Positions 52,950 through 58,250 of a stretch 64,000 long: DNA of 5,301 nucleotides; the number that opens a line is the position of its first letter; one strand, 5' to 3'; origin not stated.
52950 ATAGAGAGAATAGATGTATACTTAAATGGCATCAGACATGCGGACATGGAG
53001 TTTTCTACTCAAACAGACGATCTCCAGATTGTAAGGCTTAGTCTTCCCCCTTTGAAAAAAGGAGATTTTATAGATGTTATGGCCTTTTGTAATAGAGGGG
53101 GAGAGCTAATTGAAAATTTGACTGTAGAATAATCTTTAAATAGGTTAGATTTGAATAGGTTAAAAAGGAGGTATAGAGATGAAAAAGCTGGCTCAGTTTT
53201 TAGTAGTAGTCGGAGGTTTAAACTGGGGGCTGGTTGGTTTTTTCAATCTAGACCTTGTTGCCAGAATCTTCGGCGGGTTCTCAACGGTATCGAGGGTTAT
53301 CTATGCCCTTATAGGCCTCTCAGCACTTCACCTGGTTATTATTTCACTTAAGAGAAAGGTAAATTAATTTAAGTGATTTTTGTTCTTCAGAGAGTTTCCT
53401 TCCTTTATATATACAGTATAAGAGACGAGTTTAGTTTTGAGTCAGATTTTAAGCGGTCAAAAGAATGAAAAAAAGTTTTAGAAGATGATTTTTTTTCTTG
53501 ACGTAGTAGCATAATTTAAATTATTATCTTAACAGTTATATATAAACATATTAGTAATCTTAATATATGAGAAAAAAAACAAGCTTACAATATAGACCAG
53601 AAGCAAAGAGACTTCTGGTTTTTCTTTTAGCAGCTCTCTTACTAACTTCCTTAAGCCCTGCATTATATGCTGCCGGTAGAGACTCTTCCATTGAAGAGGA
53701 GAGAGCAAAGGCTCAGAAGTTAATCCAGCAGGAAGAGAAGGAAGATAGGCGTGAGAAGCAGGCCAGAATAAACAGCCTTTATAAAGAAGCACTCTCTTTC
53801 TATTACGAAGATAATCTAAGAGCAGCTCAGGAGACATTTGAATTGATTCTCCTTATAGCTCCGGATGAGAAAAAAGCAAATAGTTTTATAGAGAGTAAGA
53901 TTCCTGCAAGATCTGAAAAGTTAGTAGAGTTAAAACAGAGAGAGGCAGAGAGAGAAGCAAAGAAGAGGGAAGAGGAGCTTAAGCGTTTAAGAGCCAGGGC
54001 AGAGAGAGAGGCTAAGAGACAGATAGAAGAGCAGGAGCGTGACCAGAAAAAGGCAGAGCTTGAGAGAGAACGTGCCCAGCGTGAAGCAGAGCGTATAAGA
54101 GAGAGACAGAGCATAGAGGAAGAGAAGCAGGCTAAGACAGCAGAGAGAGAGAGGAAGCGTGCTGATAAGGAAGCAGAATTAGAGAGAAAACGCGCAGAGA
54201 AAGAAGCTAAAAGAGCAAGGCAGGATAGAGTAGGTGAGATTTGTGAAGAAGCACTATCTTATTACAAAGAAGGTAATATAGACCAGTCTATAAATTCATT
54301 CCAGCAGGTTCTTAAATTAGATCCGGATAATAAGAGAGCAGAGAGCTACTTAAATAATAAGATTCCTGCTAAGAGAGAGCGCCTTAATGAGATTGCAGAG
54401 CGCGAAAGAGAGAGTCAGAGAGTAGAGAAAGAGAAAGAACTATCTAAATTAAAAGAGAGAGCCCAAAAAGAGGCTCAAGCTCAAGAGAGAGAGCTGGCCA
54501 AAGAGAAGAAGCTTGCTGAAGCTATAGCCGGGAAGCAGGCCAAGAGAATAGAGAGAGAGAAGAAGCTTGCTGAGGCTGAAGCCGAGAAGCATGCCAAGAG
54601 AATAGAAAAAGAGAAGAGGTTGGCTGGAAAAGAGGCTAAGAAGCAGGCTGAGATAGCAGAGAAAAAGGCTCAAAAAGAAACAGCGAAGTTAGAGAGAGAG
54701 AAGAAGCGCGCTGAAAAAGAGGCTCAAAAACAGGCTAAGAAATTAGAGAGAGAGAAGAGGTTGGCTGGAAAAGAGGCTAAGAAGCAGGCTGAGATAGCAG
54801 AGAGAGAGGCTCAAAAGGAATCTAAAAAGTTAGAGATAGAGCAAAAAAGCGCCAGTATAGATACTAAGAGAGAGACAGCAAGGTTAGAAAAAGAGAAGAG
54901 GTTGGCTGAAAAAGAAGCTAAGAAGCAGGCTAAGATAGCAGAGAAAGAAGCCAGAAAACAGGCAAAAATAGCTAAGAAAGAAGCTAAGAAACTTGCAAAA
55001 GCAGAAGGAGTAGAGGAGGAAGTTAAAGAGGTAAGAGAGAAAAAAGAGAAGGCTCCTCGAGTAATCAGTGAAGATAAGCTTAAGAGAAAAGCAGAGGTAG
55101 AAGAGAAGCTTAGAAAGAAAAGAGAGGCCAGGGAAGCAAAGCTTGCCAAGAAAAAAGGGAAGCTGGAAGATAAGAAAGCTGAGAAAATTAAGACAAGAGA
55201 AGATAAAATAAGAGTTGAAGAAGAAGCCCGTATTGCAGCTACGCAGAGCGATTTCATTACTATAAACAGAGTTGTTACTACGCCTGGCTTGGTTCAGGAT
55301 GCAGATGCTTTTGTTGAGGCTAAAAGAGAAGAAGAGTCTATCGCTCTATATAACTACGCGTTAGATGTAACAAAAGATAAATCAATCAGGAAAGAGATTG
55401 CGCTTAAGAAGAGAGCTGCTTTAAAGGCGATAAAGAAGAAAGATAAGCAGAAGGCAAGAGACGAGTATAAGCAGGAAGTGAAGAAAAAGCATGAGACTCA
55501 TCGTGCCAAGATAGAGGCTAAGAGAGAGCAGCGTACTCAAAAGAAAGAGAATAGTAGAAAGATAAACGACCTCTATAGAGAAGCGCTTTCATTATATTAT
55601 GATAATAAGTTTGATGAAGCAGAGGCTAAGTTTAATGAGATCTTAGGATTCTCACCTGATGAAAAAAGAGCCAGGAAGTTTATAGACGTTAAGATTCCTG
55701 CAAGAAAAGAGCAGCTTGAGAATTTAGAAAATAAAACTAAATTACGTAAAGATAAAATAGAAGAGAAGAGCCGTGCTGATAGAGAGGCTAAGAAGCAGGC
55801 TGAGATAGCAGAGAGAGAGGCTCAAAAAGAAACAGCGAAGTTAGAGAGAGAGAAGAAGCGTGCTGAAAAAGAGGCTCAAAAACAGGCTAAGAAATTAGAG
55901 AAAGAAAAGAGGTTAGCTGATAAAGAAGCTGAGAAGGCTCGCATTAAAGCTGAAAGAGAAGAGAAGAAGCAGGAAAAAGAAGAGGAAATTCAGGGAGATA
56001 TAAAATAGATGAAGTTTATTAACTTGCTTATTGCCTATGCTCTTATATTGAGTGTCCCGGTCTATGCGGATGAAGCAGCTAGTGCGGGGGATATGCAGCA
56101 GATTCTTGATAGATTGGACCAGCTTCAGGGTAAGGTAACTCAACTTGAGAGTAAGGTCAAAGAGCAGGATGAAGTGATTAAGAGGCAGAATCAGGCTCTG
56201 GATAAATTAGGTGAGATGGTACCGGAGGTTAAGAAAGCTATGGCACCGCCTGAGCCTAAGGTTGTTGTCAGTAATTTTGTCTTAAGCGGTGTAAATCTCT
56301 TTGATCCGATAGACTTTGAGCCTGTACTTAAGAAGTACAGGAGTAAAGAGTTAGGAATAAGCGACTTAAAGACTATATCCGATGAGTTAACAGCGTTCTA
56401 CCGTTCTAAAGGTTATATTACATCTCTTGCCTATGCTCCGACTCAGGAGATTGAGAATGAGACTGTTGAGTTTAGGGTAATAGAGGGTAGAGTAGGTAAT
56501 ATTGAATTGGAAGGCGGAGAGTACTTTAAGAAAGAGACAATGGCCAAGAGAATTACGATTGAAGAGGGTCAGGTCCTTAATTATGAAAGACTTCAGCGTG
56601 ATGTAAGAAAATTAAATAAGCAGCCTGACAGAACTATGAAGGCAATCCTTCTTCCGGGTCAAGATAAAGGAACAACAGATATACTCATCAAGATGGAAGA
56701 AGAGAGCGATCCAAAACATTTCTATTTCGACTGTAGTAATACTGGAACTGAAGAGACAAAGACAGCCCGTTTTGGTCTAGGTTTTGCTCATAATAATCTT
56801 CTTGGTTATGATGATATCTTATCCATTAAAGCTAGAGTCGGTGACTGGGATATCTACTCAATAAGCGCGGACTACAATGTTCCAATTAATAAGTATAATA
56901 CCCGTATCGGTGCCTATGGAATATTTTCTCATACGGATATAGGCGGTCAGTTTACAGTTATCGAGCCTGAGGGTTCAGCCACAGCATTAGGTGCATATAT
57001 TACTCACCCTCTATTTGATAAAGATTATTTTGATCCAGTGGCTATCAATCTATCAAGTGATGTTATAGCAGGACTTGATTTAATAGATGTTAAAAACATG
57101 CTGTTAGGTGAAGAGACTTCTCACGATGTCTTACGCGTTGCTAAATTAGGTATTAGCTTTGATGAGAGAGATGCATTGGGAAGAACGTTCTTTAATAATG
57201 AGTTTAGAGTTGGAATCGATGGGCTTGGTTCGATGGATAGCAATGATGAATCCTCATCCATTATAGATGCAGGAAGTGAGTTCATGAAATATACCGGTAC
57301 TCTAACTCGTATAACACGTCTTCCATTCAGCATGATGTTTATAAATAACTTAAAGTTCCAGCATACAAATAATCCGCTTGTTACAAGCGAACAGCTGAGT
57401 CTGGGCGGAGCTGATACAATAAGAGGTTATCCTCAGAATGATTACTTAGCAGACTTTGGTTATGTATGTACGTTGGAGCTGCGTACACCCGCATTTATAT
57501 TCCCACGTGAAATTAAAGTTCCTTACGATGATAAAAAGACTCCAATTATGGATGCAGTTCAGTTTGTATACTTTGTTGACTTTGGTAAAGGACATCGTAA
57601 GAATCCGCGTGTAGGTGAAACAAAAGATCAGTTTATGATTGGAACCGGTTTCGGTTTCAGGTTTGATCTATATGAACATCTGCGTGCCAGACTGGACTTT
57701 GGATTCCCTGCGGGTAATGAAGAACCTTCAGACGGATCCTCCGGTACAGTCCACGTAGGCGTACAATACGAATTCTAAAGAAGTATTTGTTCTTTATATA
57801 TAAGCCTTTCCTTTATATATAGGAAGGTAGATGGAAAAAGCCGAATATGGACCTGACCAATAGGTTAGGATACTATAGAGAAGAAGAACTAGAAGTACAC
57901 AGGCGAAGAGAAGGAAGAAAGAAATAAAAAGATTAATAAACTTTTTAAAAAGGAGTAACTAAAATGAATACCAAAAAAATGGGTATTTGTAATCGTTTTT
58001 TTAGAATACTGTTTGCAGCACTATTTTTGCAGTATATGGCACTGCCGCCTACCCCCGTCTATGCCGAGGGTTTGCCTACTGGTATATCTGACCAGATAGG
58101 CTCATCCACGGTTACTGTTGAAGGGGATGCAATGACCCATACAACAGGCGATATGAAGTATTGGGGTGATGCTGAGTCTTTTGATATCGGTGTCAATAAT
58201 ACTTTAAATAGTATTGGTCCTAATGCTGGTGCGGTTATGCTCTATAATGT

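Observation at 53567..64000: Unusual three-gene two-partner-secretion locus ending in a giant TpsA that runs off the window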

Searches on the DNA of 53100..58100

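Call 88: search_rna_families(source=window, start=53100, end=58100, threshold=evalue, max_evalue=1)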
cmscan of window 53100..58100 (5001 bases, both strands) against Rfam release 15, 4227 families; matches with E-value up to 1: 0.
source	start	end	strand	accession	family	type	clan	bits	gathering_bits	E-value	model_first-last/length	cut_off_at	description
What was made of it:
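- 57808..57821 (+): Second copy of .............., in the tpsB-tpsA gap. There is no Rfam match (call 88).
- Tried and rejected: Rfam found nothing in the intergenic regions (call 88).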

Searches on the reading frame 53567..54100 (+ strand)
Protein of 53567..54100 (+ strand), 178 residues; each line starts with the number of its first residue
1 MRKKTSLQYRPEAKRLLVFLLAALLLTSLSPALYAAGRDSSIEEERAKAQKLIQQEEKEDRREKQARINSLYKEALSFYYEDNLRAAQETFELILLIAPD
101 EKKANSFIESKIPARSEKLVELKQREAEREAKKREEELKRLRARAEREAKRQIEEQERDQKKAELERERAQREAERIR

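Call 36: search_protein_families(library=pfam, proteins=[window:53567-54100:+], max_evalue=1)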
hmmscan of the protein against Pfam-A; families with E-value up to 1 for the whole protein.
window:53567-54100:+ (178 aa): 0 families
